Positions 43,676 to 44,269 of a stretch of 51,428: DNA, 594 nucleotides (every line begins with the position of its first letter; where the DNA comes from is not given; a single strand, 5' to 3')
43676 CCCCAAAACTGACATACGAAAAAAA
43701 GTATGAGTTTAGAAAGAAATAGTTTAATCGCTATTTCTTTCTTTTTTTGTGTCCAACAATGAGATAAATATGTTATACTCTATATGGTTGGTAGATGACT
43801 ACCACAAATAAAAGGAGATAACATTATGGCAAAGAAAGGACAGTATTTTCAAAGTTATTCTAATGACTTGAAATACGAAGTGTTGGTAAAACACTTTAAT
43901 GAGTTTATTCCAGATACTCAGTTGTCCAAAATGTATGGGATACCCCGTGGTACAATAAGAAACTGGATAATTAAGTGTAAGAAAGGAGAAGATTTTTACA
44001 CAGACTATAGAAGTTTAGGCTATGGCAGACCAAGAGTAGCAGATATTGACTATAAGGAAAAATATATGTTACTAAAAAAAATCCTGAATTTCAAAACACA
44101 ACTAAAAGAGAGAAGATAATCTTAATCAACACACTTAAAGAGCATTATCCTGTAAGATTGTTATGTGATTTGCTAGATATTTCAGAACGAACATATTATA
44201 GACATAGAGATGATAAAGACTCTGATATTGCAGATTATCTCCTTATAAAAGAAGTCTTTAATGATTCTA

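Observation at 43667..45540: IS3-family element that carries a passenger gene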

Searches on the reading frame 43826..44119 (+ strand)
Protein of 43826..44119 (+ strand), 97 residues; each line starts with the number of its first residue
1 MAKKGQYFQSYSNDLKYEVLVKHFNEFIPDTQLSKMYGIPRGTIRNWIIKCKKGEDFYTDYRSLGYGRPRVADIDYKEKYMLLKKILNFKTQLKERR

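Call 4: search_protein_families(library=pfam, proteins=[window:43826-44119:+], max_evalue=0.01)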
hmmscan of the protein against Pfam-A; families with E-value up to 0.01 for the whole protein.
window:43826-44119:+ (97 aa): 0 families

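Call 31: search_protein_families(library=phrogs, proteins=[window:43826-44119:+], max_evalue=1)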
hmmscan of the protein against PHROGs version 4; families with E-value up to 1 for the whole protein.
window:43826-44119:+ (97 aa): 4 families
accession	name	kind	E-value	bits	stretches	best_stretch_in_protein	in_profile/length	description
phrog_151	-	integration and excision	0.00068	19.3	1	6-62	59-115/582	transposase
phrog_59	-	DNA, RNA and nucleotide metabolism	0.014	15.8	1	29-77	248-316/423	HNH endonuclease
phrog_534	-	DNA, RNA and nucleotide metabolism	0.04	14.9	1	18-82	18-80/87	DNA binding protein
phrog_34512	-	unknown function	0.17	13.3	1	52-70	39-57/58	-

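Call 32: search_protein_families(library=pfam, proteins=[window:43826-44119:+], max_evalue=10)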
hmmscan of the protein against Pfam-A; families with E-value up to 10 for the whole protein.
window:43826-44119:+ (97 aa): 3 families
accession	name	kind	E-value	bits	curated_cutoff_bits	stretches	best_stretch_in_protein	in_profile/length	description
PF13384.12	HTH_23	-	0.044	14.1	24.6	1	29-48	19-38/50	Homeodomain-like domain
PF25787.1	HTH_SB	-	0.13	12.5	43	1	32-53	27-48/53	Sleeping Beauty transposase HTH domain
PF04545.22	Sigma70_r4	-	0.19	11.7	24.1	1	19-46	12-39/50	Sigma-70, region 4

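Call 54: search_protein_families(library=ncbifam, proteins=[window:43826-44119:+], max_evalue=0.01)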
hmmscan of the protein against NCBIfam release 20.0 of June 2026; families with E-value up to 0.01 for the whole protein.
window:43826-44119:+ (97 aa): 0 families
